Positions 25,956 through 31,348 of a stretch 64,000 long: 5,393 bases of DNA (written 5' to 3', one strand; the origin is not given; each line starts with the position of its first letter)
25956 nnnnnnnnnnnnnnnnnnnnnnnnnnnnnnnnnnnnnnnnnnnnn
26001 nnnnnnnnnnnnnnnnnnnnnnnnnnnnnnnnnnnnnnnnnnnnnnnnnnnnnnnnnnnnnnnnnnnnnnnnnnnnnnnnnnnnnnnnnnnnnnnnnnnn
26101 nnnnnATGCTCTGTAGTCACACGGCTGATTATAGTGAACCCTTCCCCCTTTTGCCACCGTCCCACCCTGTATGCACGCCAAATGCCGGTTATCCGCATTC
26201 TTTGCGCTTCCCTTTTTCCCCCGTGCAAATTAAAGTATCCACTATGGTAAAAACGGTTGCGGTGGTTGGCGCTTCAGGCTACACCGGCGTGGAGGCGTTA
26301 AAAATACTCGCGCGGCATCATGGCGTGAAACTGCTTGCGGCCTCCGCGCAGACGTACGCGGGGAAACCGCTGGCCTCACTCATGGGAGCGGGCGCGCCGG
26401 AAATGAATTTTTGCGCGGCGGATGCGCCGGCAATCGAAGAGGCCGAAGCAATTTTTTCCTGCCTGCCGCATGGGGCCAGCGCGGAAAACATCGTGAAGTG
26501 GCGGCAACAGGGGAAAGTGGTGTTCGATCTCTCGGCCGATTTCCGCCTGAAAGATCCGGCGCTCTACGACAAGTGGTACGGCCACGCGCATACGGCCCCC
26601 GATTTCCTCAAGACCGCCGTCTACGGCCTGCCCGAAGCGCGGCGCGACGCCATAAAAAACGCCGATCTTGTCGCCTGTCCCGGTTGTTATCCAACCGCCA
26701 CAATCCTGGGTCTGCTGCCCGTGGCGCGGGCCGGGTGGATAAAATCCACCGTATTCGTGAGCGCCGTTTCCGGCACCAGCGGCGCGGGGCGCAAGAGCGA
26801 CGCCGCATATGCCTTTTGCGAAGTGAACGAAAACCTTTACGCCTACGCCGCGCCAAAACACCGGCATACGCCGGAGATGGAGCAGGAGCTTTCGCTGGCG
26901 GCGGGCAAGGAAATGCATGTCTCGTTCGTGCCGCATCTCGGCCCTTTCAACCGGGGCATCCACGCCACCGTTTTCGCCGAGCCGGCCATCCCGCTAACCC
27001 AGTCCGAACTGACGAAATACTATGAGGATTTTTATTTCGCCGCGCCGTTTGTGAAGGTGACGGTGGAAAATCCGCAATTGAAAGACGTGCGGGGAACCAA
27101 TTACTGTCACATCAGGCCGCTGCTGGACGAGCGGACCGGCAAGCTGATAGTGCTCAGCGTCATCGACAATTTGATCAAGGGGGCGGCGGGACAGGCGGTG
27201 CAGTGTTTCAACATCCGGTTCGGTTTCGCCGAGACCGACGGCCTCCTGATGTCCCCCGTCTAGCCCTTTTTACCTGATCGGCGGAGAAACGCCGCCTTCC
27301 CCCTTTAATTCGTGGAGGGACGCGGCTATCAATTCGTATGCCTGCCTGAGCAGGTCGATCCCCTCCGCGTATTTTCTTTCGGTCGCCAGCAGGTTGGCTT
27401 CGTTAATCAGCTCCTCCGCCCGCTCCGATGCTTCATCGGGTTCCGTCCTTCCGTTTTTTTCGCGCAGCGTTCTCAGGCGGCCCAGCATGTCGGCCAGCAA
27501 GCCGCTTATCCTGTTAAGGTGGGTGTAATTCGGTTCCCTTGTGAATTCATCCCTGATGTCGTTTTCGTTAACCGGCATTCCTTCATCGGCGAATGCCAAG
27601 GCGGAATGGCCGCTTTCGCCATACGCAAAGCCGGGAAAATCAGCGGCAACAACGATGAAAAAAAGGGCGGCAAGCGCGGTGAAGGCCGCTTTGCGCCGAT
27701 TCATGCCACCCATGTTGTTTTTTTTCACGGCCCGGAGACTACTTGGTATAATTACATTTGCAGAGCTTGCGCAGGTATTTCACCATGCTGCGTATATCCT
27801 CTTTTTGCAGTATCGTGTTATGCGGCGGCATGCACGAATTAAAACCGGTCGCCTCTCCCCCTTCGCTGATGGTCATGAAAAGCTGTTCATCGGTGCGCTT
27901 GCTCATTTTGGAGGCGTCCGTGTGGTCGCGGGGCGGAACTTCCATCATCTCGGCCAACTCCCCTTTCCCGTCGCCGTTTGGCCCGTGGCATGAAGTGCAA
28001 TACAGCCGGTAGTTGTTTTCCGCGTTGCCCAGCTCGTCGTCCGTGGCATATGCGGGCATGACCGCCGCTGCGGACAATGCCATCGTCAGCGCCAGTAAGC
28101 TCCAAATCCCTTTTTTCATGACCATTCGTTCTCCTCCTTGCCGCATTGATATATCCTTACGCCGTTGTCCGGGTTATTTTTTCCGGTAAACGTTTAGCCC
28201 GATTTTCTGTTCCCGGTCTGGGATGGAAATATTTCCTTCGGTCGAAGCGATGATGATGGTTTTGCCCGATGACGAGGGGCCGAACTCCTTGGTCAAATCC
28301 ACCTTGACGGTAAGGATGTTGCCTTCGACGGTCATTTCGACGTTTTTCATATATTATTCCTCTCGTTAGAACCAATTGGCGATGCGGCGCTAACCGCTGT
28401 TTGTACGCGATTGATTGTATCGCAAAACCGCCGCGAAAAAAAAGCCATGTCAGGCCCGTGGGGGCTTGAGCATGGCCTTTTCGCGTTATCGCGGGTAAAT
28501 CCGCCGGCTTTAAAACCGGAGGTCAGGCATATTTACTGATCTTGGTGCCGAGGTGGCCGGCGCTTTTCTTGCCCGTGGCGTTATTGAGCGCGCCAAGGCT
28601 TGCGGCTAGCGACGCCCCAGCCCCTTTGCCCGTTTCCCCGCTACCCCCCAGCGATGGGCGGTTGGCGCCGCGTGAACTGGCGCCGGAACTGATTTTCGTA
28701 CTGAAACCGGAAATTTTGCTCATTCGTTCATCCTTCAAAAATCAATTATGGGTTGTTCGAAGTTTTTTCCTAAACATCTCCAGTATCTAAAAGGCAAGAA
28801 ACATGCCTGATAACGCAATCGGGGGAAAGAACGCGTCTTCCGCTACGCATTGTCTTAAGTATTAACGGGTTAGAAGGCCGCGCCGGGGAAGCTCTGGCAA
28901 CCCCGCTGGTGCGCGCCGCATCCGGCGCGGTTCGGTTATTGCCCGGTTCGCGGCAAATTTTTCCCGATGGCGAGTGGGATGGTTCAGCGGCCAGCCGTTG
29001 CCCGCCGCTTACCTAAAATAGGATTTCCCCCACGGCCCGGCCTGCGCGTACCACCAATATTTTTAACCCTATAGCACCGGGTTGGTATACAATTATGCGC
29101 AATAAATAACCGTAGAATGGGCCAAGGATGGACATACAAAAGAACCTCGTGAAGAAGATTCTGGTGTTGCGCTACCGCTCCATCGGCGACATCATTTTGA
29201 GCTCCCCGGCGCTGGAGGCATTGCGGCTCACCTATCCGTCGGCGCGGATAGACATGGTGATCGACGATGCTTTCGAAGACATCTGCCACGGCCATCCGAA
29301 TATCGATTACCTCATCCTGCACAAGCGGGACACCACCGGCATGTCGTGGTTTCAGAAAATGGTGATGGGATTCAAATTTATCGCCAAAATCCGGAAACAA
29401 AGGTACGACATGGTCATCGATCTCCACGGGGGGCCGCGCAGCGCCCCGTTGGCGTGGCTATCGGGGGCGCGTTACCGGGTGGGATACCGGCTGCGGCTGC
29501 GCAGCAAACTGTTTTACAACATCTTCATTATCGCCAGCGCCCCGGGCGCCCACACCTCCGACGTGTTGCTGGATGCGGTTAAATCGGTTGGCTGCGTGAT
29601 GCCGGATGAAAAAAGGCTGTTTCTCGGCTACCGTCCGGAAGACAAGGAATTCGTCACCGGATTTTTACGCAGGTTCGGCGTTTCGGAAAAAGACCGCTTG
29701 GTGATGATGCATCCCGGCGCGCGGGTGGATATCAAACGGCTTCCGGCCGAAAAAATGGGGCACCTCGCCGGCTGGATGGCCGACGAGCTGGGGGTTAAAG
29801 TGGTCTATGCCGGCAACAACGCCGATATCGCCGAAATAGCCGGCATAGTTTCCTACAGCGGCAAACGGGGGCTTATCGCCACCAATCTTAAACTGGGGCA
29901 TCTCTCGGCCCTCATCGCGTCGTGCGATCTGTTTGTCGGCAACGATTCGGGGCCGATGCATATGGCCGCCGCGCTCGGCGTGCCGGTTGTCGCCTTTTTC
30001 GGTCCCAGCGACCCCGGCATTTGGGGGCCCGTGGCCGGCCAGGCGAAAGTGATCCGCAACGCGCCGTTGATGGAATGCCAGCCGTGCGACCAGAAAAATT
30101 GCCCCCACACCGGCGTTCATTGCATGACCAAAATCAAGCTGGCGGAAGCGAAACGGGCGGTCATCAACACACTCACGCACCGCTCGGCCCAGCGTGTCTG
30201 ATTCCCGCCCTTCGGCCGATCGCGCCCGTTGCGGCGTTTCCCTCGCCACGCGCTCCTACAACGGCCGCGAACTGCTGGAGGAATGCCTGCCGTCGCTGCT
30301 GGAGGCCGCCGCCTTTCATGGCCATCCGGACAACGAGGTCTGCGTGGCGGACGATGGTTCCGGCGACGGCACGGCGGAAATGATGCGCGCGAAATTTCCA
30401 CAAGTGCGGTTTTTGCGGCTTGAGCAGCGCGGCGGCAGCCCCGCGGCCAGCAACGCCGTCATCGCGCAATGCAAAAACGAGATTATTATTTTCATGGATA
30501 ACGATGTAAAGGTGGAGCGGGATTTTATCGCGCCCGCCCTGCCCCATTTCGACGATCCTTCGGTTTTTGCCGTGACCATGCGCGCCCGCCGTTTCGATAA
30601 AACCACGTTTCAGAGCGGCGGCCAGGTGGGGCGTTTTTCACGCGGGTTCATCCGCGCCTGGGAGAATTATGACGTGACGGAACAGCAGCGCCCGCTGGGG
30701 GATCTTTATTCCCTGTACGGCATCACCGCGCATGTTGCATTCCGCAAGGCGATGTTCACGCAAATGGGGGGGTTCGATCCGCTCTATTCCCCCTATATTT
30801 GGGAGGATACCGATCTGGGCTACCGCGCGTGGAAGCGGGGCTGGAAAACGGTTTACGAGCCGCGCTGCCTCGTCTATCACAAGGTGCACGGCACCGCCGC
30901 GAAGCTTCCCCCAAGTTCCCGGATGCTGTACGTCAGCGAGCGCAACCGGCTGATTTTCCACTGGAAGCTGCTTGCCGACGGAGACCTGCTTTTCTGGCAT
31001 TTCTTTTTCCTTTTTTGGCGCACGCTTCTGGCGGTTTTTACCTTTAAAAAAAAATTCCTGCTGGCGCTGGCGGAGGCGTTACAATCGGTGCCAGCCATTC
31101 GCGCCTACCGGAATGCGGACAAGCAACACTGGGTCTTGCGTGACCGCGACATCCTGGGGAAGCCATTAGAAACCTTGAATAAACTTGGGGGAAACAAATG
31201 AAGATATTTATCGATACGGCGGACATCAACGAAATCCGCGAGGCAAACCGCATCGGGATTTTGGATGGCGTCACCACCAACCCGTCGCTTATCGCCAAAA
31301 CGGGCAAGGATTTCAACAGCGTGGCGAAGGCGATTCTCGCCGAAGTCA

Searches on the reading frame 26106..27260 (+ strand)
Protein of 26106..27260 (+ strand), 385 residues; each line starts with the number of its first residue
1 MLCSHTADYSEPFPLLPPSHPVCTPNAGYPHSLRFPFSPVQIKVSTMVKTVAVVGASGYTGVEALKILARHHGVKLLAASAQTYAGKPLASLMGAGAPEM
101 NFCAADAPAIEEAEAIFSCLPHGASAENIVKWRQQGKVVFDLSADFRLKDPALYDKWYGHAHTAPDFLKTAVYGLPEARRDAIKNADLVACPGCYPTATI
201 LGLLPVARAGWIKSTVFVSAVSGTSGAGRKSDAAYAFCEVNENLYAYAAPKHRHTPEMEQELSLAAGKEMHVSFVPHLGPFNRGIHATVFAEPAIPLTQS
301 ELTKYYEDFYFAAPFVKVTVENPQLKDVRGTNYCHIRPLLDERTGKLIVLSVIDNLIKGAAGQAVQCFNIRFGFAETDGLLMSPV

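Call 39: search_protein_families(library=pfam, proteins=[window:26106-27260:+], max_evalue=0.00001)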
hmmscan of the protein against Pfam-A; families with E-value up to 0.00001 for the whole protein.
window:26106-27260:+ (385 aa): 3 families
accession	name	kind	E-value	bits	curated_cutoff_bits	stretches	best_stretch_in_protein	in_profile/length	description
PF22698.1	Semialdhyde_dhC_1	-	5.3e-56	189.4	27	1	194-355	1-165/165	Semialdehyde dehydrogenase, dimerisation domain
PF01118.30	Semialdhyde_dh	-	7.5e-27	94.6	26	1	50-186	1-121/121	Semialdehyde dehydrogenase, NAD binding domain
PF02774.23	Semialdhyde_dhC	-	2.6e-18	67.3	26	1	205-358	3-184/184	Semialdehyde dehydrogenase, dimerisation domain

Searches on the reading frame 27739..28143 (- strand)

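Call 39: search_protein_families(library=pfam, proteins=[window:27739-28143:-], max_evalue=0.00001)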
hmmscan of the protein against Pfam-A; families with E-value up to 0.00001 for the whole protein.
window:27739-28143:- (134 aa): 2 families
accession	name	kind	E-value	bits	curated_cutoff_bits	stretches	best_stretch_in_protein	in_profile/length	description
PF00034.26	Cytochrom_C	-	7.6e-09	37.2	21.3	1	49-127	12-89/90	Cytochrome c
PF13442.11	Cytochrome_CBB3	-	1e-07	32.6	27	1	41-124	6-68/68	Cytochrome C oxidase, cbb3-type, subunit III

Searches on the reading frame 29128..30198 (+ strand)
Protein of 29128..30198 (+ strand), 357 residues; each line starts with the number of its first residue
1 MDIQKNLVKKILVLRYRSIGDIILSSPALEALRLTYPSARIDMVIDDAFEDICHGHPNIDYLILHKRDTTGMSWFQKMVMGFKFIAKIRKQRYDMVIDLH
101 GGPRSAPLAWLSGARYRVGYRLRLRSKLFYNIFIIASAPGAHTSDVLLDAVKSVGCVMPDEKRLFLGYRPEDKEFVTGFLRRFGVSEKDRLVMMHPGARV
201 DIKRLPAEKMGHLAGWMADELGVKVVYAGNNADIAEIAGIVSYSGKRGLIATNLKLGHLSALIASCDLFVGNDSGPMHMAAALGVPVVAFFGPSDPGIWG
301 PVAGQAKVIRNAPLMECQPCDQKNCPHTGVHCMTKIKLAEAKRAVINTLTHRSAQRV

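Call 39: search_protein_families(library=pfam, proteins=[window:29128-30198:+], max_evalue=0.00001)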
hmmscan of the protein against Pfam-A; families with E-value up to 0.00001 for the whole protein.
window:29128-30198:+ (357 aa): 1 family
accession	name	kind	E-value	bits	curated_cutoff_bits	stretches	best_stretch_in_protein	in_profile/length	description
PF01075.23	Glyco_transf_9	-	7e-33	114.4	22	1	83-329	3-245/247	Glycosyltransferase family 9 (heptosyltransferase)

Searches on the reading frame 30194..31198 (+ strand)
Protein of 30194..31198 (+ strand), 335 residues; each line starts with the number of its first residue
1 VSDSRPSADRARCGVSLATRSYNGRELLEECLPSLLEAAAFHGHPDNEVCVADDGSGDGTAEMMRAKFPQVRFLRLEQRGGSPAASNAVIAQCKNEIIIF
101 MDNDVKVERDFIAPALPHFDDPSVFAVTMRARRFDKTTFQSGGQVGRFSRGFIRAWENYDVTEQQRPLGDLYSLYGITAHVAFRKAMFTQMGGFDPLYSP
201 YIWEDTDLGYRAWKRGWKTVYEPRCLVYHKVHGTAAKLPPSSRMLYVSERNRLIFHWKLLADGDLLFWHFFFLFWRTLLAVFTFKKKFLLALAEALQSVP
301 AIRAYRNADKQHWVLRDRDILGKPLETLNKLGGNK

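Call 39: search_protein_families(library=pfam, proteins=[window:30194-31198:+], max_evalue=0.00001)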
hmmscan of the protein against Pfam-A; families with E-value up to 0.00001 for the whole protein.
window:30194-31198:+ (335 aa): 4 families
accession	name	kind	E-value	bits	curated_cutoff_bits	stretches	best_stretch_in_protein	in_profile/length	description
PF00535.33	Glycos_transf_2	-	9.2e-23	81.4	23.3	1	21-146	6-131/168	Glycosyl transferase family 2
PF13641.12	Glyco_tranf_2_3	-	2.1e-18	67.6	27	1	21-252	9-226/230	Glycosyltransferase like family 2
PF13506.12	Glyco_transf_21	-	1.4e-08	34.9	21.7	1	87-231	21-156/174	Glycosyl transferase family 21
PF13632.12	Glyco_trans_2_3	-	4.5e-07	30.3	27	1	97-247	1-142/198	Glycosyl transferase family group 2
